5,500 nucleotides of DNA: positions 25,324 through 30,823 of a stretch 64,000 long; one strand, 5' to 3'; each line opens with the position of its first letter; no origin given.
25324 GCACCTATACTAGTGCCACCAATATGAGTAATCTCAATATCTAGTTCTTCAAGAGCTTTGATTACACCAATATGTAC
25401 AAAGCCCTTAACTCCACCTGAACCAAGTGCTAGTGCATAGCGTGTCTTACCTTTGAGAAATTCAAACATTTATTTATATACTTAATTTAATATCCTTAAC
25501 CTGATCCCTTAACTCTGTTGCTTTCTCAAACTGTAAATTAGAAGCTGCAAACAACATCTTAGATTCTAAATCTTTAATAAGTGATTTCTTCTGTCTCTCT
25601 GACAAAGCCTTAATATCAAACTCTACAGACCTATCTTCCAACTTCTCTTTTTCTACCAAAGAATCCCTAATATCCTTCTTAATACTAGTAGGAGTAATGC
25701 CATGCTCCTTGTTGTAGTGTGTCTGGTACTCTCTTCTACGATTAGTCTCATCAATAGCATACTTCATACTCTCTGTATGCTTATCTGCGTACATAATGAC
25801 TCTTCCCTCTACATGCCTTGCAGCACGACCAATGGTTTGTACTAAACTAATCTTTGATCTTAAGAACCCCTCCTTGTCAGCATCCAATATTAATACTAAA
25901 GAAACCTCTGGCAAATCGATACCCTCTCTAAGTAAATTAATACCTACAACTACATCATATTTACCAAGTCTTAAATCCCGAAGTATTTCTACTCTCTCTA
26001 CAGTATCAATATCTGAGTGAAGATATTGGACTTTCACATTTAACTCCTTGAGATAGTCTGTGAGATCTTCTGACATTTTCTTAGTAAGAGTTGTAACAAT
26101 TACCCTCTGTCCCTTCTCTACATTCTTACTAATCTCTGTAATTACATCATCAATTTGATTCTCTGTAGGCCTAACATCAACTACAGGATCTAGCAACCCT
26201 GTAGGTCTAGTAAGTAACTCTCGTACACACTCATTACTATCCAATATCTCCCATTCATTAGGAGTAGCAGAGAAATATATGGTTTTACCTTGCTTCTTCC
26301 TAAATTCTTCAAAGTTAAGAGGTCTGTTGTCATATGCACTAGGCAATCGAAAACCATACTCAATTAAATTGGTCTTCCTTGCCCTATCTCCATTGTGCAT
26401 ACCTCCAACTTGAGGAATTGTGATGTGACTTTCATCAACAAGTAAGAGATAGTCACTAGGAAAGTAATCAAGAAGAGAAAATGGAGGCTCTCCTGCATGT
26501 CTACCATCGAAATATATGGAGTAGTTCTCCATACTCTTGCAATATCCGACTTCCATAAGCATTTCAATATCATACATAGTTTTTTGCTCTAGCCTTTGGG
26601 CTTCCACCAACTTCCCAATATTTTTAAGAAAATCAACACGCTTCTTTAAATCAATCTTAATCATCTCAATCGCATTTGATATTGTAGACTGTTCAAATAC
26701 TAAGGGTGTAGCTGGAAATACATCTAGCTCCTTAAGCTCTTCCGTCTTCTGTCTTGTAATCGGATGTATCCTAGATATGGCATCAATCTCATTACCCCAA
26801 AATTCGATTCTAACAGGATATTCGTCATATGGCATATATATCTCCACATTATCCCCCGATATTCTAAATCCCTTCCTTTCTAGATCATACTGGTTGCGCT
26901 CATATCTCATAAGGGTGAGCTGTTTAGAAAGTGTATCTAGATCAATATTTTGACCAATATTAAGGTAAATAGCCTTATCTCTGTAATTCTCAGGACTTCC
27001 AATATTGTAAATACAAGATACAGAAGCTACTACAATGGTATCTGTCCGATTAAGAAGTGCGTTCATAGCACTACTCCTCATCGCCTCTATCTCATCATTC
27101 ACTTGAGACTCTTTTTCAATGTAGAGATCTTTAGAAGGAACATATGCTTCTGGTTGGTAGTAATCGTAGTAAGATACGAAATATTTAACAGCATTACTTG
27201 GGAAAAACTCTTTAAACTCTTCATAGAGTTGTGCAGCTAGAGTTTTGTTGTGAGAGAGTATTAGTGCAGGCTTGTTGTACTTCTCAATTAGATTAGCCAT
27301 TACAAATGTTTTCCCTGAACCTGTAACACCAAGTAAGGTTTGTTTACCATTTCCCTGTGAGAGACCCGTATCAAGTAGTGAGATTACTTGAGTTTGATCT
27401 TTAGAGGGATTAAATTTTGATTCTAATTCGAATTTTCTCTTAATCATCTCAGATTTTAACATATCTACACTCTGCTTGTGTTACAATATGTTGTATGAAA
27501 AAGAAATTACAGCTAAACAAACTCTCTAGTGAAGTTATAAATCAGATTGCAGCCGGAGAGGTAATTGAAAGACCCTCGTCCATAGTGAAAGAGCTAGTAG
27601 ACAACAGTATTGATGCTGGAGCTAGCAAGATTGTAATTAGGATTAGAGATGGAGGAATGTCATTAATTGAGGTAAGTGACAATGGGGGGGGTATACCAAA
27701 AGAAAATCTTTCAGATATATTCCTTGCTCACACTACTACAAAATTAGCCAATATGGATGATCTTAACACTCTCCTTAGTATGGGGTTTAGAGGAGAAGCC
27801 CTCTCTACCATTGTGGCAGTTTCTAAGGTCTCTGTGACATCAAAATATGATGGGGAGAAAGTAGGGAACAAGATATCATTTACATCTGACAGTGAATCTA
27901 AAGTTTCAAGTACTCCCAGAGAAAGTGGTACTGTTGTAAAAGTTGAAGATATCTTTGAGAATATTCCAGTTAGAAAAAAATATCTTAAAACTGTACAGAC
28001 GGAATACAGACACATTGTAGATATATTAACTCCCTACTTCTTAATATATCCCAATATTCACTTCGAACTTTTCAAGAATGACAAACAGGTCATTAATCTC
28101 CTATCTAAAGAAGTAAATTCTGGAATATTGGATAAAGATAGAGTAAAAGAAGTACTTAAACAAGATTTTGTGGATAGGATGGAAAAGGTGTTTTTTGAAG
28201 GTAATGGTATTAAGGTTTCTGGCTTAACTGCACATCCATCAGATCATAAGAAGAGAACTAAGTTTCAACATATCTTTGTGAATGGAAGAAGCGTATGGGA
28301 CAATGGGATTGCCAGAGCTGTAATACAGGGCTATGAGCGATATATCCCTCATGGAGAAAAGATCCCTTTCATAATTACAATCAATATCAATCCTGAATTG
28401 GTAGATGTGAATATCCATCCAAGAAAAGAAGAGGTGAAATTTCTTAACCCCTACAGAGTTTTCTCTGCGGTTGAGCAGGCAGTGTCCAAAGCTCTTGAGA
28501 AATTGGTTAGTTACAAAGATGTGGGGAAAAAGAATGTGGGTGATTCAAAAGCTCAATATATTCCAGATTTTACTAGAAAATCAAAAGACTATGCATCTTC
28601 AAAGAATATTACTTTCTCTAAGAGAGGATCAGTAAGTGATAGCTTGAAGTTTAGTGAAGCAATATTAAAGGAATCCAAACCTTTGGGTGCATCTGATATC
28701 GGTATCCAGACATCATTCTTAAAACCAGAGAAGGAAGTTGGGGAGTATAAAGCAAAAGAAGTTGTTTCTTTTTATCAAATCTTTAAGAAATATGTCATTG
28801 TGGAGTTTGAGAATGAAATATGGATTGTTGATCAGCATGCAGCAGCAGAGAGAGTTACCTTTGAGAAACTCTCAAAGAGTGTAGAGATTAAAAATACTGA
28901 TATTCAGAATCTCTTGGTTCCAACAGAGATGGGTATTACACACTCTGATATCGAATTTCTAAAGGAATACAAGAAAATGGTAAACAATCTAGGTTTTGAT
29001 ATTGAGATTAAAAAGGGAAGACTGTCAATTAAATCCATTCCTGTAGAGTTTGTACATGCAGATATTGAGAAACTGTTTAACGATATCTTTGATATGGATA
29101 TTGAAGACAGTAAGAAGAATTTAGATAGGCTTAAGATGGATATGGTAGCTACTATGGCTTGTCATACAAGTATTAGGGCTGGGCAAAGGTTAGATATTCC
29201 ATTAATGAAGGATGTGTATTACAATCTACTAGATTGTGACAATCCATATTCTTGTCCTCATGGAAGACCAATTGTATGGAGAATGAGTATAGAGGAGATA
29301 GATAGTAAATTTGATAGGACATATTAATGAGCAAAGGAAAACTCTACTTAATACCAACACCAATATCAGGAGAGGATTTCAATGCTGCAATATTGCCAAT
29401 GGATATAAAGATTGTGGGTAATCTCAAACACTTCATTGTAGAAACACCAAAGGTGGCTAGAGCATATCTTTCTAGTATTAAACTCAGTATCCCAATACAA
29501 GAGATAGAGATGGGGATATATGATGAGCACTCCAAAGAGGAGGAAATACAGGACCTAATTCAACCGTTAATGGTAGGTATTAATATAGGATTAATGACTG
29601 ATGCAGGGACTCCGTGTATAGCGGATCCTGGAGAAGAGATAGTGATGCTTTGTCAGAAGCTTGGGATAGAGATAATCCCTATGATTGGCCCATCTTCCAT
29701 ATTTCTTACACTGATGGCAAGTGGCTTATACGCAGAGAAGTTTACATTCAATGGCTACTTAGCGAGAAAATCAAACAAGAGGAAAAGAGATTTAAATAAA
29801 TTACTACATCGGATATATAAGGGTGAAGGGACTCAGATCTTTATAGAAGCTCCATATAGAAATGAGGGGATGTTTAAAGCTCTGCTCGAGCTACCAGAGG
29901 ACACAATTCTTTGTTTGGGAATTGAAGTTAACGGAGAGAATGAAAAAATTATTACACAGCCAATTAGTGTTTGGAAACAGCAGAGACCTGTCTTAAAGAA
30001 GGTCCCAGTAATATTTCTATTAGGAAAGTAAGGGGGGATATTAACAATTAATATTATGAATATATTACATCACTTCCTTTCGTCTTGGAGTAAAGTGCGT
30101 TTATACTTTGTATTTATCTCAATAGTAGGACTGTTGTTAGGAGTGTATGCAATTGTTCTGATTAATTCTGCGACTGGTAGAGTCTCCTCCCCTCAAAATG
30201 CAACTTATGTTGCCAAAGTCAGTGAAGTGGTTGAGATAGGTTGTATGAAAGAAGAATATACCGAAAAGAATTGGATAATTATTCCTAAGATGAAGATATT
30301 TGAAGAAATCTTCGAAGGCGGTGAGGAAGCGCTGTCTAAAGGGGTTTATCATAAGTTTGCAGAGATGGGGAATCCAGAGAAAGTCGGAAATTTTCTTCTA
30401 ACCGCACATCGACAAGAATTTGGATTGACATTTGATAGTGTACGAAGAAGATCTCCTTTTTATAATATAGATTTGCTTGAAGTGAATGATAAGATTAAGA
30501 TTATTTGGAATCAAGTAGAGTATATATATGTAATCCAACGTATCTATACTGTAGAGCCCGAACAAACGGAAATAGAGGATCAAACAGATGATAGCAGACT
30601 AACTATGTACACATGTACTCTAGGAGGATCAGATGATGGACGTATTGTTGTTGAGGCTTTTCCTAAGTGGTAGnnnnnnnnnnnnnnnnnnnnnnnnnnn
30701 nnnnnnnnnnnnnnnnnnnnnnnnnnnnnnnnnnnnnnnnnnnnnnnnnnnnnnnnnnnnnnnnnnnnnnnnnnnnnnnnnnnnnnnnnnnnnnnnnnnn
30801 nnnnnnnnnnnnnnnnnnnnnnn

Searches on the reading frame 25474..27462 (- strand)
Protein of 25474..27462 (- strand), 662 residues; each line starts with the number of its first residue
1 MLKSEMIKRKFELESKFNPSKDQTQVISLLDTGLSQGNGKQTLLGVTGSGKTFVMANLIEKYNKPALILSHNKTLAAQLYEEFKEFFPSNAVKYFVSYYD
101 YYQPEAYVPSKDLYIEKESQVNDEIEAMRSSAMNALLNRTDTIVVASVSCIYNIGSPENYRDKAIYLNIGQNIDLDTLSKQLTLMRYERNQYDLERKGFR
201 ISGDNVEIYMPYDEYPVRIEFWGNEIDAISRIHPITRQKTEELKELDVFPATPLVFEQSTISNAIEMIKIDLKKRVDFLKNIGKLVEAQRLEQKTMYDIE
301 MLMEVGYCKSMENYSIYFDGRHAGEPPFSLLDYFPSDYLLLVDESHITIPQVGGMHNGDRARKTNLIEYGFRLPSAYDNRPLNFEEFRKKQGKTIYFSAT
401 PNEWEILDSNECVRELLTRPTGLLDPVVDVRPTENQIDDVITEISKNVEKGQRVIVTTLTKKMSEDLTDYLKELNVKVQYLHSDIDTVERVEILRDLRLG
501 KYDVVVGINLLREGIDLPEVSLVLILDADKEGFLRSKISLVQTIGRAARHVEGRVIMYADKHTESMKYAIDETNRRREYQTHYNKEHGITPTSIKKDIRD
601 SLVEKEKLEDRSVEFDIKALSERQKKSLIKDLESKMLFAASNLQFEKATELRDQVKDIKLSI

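Call 42: search_protein_families(library=ncbifam, proteins=[window:25474-27462:-], max_evalue=0.01)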
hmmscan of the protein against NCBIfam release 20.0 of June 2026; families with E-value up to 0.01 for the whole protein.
window:25474-27462:- (662 aa): 42 families (the best 25 are shown)
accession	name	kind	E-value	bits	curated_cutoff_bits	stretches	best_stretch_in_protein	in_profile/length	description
NF003673.1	PRK05298.1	equivalog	8.6e-296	982.6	743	1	10-659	1-651/653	excinuclease ABC subunit UvrB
TIGR00631.1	uvrb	equivalog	5.4e-288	956.7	750.1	1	10-659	1-658/658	excinuclease ABC subunit UvrB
TIGR00580.2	mfd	equivalog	9.5e-20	70.6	800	2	185-301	4-116/907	transcription-repair coupling factor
NF004066.1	PRK05580.1-3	equivalog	8.3e-15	54.1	813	2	460-586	549-679/788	primosomal protein N'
NF007966.0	PRK10689.1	equivalog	3.7e-14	51.4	1329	1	36-278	11-237/1148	transcription-repair coupling factor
NF010337.0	PRK13766.1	equivalog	5e-13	48.1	610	1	432-631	348-547/781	Hef nuclease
TIGR00595.1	priA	equivalog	8.3e-13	47.7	230.35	2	457-569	271-392/509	replication restart helicase PriA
NF053636.1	DDHlcsCsdAPsy1082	equivalog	9.8e-11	40.8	890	1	438-551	235-338/512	DEAD/DEAH box helicase CsdA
TIGR00643.1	recG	equivalog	1.1e-10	40.8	659.4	1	435-550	432-553/629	ATP-dependent DNA helicase RecG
NF004067.0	PRK05580.1-4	equivalog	3.7e-10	38.8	763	2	470-558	502-602/737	primosomal protein N'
NF053631.1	RNA_helic_CshA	equivalog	5.1e-10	38.8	646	1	434-640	221-414/434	degradosome RNA helicase CshA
NF004069.0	PRK05580.2-1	equivalog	2.3e-09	36.2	767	1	460-562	389-498/612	primosomal protein N'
NF004068.0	PRK05580.1-5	equivalog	3e-09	35.5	1249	1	459-589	555-689/795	primosomal protein N'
NF008169.0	PRK10917.2-3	equivalog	3.3e-09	35.8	555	1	15-91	226-304/610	ATP-dependent DNA helicase RecG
NF004070.0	PRK05580.2-2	equivalog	9.3e-09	34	921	2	477-576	509-618/729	primosomal protein N'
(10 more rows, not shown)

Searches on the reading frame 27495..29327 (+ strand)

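Call 67: search_protein_families(library=pfam, proteins=[window:27495-29327:+], max_evalue=0.0001)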
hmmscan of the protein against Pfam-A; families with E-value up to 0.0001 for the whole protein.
window:27495-29327:+ (610 aa): 4 families
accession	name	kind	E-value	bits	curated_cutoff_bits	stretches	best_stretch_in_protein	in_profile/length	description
PF08676.16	MutL_C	-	2e-31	109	25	1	428-566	3-142/142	MutL C terminal dimerisation domain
PF01119.25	DNA_mis_repair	-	3.4e-28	98.1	26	1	218-334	2-118/119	DNA mismatch repair protein, C-terminal domain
PF13589.12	HATPase_c_3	-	6.7e-13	49.3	25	1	29-136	5-114/137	Histidine kinase-, DNA gyrase B-, and HSP90-like ATPase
PF02518.31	HATPase_c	-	2.6e-10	41.1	26.4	1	25-86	4-64/111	Histidine kinase-, DNA gyrase B-, and HSP90-like ATPase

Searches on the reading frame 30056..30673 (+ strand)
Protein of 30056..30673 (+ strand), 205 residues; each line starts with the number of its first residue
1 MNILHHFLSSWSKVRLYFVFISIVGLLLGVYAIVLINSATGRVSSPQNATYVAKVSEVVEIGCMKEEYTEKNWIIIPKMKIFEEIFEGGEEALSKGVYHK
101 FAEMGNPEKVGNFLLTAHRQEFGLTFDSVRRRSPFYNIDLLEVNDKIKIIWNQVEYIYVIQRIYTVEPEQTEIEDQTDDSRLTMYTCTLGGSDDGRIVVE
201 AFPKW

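Call 67: search_protein_families(library=pfam, proteins=[window:30056-30673:+], max_evalue=0.0001)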
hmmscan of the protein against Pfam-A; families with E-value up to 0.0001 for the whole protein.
window:30056-30673:+ (205 aa): 1 family
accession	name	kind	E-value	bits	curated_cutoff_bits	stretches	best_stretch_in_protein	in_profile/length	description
PF04203.18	Sortase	-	3.5e-16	59.5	26.6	1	75-201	2-122/125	Sortase domain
